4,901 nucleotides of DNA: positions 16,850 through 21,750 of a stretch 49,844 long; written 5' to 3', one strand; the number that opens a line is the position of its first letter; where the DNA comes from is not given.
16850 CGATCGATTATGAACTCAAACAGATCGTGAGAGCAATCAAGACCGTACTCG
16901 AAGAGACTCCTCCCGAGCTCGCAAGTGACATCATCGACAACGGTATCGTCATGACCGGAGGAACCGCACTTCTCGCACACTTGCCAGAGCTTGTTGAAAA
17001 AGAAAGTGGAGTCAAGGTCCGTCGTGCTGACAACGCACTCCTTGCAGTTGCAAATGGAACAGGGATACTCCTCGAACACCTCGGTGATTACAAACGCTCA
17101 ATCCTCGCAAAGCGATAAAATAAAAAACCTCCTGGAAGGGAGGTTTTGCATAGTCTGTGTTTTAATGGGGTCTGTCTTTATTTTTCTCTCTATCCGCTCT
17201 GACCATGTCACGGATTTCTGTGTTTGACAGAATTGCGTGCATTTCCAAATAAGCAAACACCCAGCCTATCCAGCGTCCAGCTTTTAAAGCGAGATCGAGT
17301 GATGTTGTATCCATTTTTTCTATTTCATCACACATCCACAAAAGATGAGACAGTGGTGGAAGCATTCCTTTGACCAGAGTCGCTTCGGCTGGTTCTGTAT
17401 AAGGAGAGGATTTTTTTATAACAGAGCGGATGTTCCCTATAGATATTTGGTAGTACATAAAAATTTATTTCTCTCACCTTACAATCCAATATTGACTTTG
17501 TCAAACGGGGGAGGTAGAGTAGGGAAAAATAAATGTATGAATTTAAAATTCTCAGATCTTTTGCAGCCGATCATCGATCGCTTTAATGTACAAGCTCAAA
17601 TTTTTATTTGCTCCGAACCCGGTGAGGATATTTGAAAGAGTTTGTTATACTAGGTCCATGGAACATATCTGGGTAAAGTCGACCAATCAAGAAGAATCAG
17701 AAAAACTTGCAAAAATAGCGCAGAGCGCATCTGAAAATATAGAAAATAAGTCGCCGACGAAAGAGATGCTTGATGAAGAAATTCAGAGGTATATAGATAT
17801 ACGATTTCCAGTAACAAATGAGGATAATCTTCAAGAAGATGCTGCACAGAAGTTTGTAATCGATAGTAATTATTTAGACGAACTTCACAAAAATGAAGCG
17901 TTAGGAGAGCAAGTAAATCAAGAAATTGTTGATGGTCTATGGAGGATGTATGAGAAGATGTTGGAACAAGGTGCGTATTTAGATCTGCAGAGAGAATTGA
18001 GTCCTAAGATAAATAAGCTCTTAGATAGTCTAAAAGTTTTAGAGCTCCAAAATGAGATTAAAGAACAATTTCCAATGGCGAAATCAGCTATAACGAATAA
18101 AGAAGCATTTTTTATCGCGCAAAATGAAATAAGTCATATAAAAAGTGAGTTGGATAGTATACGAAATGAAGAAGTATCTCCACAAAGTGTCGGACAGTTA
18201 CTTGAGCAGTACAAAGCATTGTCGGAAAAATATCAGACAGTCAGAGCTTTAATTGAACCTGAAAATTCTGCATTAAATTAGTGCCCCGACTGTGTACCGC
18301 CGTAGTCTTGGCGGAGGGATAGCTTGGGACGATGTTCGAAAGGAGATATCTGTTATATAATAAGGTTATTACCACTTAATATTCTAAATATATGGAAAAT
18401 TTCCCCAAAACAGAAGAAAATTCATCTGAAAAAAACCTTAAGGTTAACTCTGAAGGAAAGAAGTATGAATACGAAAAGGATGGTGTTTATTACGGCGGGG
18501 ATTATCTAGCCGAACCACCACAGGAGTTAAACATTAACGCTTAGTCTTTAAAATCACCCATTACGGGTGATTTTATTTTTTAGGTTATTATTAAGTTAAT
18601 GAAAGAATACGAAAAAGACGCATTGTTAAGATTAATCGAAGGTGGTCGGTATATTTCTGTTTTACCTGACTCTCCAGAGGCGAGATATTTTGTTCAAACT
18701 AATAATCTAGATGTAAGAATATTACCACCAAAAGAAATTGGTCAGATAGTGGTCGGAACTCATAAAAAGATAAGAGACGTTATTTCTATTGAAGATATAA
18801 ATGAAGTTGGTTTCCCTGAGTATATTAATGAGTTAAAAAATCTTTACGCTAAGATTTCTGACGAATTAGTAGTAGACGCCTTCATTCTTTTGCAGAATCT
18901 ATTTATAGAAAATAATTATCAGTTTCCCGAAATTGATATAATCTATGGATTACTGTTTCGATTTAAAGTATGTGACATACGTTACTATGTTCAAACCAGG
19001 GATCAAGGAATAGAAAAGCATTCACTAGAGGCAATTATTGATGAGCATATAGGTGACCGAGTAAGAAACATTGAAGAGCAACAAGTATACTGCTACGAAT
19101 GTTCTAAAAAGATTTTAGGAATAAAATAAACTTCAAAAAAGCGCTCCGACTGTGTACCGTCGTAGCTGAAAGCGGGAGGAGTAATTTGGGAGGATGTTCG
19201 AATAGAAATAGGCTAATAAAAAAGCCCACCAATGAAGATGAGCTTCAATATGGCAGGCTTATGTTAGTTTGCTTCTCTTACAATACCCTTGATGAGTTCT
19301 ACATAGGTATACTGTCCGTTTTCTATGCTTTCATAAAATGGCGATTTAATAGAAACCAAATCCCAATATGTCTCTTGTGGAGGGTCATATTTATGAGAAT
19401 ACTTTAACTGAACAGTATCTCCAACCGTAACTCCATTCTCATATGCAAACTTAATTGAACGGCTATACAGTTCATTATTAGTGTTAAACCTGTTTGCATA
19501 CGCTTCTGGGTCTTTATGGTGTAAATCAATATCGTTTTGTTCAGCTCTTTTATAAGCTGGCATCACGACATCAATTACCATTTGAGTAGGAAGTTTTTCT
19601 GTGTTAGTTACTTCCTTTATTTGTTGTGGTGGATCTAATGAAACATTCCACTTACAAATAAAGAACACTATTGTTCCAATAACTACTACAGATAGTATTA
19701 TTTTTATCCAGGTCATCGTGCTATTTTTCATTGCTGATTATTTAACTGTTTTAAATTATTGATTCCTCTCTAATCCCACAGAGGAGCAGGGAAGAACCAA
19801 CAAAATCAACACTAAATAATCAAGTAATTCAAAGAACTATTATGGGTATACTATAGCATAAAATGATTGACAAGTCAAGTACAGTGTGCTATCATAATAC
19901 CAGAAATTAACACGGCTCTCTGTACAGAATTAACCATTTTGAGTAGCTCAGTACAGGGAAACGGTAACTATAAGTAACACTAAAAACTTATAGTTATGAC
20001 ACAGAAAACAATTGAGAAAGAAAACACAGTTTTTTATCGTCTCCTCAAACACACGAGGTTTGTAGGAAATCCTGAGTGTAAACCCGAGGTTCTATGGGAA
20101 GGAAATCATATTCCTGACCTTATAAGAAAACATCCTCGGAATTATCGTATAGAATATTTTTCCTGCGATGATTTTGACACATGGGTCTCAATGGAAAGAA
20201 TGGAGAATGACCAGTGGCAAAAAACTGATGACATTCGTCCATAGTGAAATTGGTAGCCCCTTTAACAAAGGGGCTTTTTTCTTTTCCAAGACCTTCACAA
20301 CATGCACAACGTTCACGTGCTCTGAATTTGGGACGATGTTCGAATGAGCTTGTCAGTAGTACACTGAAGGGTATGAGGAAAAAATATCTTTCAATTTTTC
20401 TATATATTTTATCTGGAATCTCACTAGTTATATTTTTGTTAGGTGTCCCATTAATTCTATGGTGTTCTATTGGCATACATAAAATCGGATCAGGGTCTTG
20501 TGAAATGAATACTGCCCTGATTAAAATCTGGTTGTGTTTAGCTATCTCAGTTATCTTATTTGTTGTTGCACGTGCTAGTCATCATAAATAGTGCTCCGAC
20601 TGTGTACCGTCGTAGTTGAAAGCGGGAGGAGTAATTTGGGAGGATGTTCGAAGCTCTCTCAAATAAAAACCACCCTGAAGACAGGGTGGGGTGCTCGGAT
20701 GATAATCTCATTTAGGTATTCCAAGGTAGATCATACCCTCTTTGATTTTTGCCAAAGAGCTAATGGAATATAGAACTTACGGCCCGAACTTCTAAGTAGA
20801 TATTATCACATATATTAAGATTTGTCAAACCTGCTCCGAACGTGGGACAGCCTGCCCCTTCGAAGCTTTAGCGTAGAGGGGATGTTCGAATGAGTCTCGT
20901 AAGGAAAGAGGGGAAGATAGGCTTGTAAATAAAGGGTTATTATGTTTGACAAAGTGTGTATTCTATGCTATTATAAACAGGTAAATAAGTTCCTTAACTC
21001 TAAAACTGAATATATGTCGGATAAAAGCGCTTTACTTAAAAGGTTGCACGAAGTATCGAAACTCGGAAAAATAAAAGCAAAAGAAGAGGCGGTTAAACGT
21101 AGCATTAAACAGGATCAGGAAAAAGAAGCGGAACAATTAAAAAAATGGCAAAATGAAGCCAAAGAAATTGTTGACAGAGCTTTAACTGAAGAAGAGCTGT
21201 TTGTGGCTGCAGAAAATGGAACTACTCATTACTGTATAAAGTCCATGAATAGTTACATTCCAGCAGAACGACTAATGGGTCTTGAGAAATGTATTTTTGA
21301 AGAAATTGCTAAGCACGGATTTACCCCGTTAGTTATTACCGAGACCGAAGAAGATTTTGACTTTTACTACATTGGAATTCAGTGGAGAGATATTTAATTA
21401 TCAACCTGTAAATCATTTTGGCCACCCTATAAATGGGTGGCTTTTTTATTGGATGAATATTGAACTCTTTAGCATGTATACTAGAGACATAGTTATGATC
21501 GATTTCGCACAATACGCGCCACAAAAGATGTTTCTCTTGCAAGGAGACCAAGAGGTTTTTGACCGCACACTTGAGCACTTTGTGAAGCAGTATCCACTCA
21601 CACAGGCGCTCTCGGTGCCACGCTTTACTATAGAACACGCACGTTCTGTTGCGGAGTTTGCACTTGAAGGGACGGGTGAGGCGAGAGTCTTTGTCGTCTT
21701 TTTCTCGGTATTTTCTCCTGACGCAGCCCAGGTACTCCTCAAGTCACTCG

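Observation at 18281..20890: Five co-oriented copies of a ~60-bp repeat with conserved ends and variable centre punctuate an orphan-gene island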

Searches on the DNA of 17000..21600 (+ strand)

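Call 25: search_rna_families(source=window, start=17000, end=21600, threshold=evalue, max_evalue=10, show_alignments=3)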
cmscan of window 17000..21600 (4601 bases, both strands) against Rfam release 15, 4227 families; matches with E-value up to 10: 7.
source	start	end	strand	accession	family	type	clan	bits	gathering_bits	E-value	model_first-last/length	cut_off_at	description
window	18784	18854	+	RF01605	plasmodium_snoR30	Gene; snRNA; snoRNA; CD-box;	-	25.1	43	1.3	1-74/74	no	small nucleolar RNA snoR30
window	17118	17166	-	RF01859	Phe_leader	Cis-reg; leader;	-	24.2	55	0.81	1-125/125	no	Phenylalanine leader peptide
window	21385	21446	+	RF00078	MicA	Gene; sRNA;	-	22.4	41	3.5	1-75/75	no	MicA sRNA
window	18512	18603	-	RF02615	BSR0626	Gene; sRNA;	-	21.3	155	1.5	1-128/128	no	Brucella sRNA 0626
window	17114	17198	-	RF01772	rnk_pseudo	Cis-reg; leader;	-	19.6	55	6.3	1-108/108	no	Pseudomonas rnk leader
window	17119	17242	-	RF01408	sraL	Gene; sRNA;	-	17.6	39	1.1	1-142/142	no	sraL Hfq binding RNA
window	21007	21097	+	RF02248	Six3os1_3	Gene; lncRNA;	-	12.5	40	8.8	1-75/75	no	Six3os1 conserved region 3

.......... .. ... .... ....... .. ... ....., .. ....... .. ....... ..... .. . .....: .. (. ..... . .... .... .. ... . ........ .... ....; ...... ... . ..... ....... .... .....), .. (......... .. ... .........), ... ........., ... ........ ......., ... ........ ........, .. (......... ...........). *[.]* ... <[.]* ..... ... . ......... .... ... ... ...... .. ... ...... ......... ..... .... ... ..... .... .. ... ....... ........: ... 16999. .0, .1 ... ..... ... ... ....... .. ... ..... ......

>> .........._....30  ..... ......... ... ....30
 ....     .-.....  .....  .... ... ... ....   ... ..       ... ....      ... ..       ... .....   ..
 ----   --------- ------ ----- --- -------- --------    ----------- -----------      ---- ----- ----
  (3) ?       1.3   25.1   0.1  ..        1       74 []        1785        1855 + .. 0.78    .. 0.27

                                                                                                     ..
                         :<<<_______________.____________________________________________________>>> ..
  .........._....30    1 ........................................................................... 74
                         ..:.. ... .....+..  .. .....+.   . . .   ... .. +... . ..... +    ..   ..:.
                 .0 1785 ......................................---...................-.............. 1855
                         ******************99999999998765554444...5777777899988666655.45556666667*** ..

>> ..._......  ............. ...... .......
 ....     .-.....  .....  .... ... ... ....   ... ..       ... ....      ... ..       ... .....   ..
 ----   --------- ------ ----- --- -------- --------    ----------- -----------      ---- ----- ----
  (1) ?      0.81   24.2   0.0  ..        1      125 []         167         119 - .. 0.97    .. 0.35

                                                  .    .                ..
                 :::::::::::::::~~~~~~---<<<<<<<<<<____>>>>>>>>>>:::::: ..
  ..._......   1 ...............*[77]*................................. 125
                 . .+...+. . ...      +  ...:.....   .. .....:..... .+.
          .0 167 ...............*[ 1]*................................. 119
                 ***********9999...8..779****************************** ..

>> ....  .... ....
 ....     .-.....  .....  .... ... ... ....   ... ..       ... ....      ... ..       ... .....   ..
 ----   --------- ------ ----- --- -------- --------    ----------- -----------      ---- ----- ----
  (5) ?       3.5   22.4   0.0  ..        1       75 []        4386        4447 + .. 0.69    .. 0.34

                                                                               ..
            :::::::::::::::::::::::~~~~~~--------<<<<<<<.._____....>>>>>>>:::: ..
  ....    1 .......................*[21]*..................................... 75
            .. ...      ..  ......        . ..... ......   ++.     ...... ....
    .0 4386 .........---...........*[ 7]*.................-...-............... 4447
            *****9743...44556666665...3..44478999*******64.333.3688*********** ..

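Call 84: search_dna_similar(query=window:17100-21450:+, collection=phages, mode=distant, max_rows=8)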
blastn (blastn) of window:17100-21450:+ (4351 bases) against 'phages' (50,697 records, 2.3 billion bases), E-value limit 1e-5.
No match.

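Call 85: search_dna_similar(query=window:17100-21450:+, collection=plasmids, mode=distant, max_rows=8)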
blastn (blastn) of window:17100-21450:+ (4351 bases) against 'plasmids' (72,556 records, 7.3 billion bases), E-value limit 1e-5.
No match.

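Call 87: build_rna_model(alignment_id=A1, structure=none)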
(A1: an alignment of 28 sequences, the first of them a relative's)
Model R1 built from alignment A1 (28 sequences, 37 columns); structure: none (sequence only).
model positions 34; base pairs 0; branch points 0; effective number of sequences 28; information 1.032 bits per position. No base pairs: searches with it score sequence only.

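Call 88: search_with_rna_model(model_id=R1, source=window, filters=off, max_evalue=10)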
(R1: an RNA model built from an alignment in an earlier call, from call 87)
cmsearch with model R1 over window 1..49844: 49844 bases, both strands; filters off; matches with E-value up to 10: 24.
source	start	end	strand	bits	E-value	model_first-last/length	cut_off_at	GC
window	17607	17639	+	22.2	4.9e-06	2-33/34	-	0.45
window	20318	20346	+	18.6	7.2e-05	4-32/34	-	0.45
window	19186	19202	+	12.3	0.007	14-30/34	-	0.47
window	20636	20652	+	12.2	0.0075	14-30/34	-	0.47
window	18325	18342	+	10.9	0.02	15-32/34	-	0.5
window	45114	45128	+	8.6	0.11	9-23/34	-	0.4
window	20878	20892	+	8.1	0.16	18-32/34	-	0.53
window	20832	20847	+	8.1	0.16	4-19/34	-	0.62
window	28760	28777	+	4.6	2.1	6-27/34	-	0.44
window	36669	36682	+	4.5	2.2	20-33/34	-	0.5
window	41304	41315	+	4.4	2.3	20-31/34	-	0.5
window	48080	48096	+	4.2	2.7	16-32/34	-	0.29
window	46826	46836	-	4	3.2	13-23/34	-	0.55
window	17940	17949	+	3.6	4.2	16-25/34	-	0.5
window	14846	14856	+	3.6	4.3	17-27/34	-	0.55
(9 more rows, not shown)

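Call 89: search_with_rna_model(model_id=R1, sources=[L007, L008, L009, L011, L012, L013, L015, L017], filters=off, max_evalue=10)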
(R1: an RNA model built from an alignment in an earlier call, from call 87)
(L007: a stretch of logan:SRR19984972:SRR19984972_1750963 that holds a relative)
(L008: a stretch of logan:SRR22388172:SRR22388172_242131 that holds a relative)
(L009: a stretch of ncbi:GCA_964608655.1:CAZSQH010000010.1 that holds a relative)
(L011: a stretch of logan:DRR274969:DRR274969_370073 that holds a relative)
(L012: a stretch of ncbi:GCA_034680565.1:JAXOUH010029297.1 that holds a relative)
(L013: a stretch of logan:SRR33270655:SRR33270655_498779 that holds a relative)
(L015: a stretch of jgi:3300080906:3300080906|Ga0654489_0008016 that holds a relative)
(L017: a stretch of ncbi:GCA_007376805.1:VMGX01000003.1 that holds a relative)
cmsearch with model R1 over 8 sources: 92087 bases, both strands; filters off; matches with E-value up to 10: 22.
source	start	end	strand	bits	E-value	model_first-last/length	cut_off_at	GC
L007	960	990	+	29.5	4.5e-08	3-33/34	-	0.42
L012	10591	10622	+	26.9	3e-07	2-33/34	-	0.44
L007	19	47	+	26.7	3.3e-07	2-30/34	-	0.41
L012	9921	9950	+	18.3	0.00016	2-33/34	-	0.37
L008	5321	5348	+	13.2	0.0071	5-32/34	-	0.32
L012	10350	10363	+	10.1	0.065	2-15/34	-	0.5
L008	6772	6793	+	10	0.07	2-23/34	-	0.27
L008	8456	8473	+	9.1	0.14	11-28/34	-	0.5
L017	19532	19548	-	8.9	0.16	4-19/34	-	0.47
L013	9872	9890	+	6.6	0.88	15-33/34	-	0.42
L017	9147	9159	+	6.1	1.3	8-20/34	-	0.62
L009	12404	12417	-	6.1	1.3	2-15/34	-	0.5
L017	11021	11035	+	5.8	1.6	16-30/34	-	0.33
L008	9707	9726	+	5.6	1.8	13-32/34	-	0.55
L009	2304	2315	+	5.6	1.9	17-28/34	-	0.5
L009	5216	5229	+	5.1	2.6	11-24/34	-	0.36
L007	5355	5371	+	4.2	5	15-31/34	-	0.53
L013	2729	2739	-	4.2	5.2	9-19/34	-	0.55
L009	8980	8992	-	4.2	5.2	16-27/34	-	0.46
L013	11494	11508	+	3.8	6.7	2-16/34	-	0.27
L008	14982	14993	+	3.5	8.2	14-25/34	-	0.58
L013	5413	5426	-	3.5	8.7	10-23/34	-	0.36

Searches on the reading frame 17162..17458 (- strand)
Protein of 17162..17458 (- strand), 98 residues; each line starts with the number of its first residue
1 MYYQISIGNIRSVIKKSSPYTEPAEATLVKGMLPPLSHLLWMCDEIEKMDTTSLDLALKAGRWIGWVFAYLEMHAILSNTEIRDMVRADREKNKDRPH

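Call 11: search_protein_families(library=pfam, proteins=[window:17162-17458:-], max_evalue=0.01)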
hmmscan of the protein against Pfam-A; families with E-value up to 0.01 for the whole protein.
window:17162-17458:- (98 aa): 0 families

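Call 23: search_protein_families(library=phrogs, proteins=[window:17162-17458:-], max_evalue=0.1)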
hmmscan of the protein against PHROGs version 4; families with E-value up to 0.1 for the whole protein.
window:17162-17458:- (98 aa): 1 family
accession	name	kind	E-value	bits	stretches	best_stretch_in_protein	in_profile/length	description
phrog_7775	-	unknown function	1.3e-07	32.6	1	36-88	37-87/95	-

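Call 24: search_protein_families(library=padloc, proteins=[window:17162-17458:-], max_evalue=0.1)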
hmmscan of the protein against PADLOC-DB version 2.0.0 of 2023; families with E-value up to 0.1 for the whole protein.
window:17162-17458:- (98 aa): 0 families
